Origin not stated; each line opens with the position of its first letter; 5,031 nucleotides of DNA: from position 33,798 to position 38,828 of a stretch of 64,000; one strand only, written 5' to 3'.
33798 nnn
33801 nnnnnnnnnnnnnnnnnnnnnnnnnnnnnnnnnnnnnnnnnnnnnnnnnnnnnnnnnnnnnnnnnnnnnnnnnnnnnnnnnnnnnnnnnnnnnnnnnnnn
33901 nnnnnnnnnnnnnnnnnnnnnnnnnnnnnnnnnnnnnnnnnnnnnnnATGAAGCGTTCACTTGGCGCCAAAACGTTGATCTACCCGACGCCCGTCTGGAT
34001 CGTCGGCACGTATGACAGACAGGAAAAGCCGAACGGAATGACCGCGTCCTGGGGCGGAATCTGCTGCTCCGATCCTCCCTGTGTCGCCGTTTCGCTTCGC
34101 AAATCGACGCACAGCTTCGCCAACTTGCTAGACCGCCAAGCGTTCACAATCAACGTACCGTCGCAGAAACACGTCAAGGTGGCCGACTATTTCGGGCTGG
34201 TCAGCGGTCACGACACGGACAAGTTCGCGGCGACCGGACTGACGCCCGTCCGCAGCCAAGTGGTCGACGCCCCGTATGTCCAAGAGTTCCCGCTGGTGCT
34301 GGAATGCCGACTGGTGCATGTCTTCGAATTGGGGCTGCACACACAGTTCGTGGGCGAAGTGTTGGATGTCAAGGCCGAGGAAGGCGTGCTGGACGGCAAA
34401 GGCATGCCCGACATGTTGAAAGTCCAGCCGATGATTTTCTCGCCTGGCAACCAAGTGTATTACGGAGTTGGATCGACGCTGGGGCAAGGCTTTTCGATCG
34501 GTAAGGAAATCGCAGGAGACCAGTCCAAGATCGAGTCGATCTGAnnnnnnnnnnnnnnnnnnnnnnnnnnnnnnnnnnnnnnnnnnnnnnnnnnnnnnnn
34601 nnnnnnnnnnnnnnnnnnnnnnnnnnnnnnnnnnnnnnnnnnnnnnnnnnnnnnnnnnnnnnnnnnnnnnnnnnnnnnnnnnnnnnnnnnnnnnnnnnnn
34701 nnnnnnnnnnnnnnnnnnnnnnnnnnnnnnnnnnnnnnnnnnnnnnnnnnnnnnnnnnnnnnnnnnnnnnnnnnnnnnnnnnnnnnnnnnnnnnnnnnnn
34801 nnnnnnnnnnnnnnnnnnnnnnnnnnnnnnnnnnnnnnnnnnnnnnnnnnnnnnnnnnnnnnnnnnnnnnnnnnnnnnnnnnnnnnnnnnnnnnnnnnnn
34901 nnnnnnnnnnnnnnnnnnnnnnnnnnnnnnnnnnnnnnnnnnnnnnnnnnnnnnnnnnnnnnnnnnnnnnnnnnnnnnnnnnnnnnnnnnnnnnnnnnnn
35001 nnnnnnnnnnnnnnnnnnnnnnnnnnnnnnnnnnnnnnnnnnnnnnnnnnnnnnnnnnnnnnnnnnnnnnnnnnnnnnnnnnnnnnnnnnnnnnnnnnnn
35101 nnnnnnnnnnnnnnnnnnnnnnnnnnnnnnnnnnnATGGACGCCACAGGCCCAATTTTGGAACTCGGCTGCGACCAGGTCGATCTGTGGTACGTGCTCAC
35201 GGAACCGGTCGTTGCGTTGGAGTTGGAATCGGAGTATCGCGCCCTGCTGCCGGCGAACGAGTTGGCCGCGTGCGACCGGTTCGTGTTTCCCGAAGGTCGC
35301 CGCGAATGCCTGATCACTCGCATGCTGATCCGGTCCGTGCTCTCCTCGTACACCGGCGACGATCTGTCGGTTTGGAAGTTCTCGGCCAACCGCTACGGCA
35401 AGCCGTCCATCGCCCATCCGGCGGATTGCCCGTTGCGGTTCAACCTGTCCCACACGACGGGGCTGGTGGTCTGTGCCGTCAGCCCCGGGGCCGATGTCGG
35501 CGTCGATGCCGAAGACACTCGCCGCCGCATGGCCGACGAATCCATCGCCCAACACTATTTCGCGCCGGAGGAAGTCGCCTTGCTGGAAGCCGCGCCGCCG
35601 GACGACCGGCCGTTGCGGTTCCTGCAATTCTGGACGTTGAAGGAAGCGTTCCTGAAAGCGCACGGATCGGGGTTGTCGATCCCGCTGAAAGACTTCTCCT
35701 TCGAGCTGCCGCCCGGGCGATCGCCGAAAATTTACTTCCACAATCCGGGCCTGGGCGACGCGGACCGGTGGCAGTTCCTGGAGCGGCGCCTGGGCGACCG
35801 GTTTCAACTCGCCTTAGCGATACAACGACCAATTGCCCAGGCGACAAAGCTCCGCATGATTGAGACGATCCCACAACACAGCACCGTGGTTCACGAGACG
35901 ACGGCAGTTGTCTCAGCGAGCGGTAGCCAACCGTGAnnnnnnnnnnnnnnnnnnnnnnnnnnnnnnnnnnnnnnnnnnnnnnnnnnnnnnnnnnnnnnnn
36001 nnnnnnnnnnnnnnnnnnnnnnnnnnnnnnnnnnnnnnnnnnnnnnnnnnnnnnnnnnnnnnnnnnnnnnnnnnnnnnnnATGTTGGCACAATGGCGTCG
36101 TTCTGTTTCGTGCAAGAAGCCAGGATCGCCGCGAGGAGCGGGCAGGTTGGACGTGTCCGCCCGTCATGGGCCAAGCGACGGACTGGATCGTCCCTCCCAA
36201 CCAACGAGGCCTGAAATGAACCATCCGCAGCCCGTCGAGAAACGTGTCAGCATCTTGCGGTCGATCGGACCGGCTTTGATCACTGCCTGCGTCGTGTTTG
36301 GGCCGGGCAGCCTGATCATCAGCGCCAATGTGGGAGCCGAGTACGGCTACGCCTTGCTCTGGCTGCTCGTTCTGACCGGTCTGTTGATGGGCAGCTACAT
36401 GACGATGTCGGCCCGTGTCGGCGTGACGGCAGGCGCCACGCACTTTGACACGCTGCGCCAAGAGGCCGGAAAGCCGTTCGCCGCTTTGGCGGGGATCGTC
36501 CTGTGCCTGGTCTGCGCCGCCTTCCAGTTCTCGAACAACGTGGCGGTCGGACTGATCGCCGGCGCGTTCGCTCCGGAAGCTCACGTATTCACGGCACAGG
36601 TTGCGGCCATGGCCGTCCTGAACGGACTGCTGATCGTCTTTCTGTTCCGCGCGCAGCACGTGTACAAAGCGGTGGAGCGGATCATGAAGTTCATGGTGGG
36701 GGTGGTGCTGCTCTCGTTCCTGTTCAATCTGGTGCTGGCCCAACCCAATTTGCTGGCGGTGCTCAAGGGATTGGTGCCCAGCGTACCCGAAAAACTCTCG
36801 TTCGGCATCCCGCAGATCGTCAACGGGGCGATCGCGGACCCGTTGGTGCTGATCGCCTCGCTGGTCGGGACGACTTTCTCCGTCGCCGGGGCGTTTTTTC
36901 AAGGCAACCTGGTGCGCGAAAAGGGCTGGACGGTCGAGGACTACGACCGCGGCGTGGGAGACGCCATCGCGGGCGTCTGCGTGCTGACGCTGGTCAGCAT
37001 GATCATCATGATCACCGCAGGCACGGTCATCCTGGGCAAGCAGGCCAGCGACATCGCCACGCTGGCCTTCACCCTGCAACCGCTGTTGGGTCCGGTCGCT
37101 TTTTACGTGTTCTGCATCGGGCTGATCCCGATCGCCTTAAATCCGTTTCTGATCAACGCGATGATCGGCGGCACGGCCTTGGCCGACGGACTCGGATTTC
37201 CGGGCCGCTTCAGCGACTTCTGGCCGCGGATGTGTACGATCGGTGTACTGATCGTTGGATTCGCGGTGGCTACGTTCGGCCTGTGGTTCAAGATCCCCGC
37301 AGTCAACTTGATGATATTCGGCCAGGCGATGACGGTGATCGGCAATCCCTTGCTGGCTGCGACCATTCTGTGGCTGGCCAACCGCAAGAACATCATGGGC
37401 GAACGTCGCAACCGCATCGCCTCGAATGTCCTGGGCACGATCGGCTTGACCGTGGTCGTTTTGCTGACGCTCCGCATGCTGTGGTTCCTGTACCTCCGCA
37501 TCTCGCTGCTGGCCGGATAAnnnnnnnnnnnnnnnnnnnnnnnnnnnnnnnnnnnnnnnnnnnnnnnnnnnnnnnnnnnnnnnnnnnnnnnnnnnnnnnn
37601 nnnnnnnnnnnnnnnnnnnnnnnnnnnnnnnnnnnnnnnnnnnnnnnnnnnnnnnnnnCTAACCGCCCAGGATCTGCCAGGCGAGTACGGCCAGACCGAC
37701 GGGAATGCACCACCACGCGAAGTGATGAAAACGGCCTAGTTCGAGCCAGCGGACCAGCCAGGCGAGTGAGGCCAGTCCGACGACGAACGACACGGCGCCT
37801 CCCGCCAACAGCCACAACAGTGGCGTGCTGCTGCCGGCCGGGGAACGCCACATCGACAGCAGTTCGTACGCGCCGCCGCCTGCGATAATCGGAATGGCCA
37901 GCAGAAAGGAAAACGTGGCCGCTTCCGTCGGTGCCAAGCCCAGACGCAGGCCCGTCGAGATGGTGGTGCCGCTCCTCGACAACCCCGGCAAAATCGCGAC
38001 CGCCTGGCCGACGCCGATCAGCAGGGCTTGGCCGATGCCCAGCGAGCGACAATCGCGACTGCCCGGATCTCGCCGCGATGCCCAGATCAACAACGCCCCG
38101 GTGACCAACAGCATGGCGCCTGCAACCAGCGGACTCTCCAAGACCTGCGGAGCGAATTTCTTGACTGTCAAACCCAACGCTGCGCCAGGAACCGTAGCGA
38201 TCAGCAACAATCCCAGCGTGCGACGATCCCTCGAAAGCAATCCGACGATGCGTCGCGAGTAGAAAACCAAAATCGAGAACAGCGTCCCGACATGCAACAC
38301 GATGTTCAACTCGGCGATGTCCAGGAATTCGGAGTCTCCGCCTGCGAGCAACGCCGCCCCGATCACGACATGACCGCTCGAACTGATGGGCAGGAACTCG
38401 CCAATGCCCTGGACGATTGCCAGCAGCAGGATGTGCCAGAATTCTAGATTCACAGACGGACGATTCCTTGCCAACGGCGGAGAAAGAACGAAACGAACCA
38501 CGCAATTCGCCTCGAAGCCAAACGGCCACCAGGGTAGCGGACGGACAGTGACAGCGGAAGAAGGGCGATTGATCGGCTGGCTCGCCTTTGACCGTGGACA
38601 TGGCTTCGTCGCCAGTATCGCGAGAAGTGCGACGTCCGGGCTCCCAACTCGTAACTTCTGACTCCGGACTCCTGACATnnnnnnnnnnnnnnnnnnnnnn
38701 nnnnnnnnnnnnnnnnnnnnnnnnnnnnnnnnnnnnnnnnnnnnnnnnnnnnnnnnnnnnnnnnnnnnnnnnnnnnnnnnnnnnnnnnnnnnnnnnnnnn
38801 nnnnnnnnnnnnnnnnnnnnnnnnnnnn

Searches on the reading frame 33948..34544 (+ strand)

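Call 62: search_protein_families(library=pfam, proteins=[window:33948-34544:+], max_evalue=0.00001)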
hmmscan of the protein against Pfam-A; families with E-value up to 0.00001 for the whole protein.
window:33948-34544:+ (198 aa): 1 family
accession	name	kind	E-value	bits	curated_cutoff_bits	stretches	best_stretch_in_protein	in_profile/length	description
PF01613.24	Flavin_Reduct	-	4.3e-38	131.3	27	1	12-149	4-139/153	Flavin reductase like domain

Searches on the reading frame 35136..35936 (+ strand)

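Call 62: search_protein_families(library=pfam, proteins=[window:35136-35936:+], max_evalue=0.00001)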
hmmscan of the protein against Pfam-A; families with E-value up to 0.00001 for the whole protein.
window:35136-35936:+ (266 aa): 2 families
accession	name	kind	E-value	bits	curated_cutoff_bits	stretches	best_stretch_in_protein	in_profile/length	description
PF01648.25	ACPS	-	2.7e-19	69.7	25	1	121-207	2-94/111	4'-phosphopantetheinyl transferase superfamily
PF22624.1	AASDHPPT_N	-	9.3e-10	39.1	27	1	36-116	15-98/100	4'-phosphopantetheinyl transferase, N-terminal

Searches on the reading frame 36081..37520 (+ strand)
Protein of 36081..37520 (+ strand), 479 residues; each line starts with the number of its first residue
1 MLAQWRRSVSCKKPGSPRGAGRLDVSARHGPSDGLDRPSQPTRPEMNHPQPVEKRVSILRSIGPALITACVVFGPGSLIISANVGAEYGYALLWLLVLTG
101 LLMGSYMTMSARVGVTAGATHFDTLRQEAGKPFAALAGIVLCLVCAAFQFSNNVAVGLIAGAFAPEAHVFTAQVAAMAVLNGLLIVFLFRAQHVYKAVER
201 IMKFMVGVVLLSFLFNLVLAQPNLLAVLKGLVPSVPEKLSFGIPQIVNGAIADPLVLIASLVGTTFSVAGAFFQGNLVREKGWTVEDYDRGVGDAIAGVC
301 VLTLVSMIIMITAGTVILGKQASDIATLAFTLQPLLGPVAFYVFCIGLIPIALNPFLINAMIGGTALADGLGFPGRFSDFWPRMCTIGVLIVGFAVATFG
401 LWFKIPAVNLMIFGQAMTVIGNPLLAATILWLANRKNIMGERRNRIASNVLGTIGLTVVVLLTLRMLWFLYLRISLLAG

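Call 62: search_protein_families(library=pfam, proteins=[window:36081-37520:+], max_evalue=0.00001)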
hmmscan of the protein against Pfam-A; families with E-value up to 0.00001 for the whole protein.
window:36081-37520:+ (479 aa): 1 family
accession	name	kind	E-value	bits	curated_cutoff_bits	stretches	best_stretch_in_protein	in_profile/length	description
PF01566.24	Nramp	-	6.5e-49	167.3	29.8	1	83-445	6-356/357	Natural resistance-associated macrophage protein-like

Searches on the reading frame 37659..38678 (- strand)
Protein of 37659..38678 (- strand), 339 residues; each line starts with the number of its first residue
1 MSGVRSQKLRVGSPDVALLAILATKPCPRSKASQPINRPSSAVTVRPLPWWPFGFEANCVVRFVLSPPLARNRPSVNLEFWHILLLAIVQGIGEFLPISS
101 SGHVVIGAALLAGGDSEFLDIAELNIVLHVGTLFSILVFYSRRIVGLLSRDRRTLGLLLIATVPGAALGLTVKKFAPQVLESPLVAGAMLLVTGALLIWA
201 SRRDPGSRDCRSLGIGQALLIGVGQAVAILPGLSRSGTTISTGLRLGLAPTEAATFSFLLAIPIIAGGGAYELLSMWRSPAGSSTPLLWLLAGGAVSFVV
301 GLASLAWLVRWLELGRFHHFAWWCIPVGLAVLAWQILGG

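Call 62: search_protein_families(library=pfam, proteins=[window:37659-38678:-], max_evalue=0.00001)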
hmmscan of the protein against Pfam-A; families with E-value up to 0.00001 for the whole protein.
window:37659-38678:- (339 aa): 1 family
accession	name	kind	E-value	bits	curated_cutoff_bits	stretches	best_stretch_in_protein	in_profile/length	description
PF02673.24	BacA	-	7.9e-65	219.5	33.4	1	84-329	2-256/257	Bacitracin resistance protein BacA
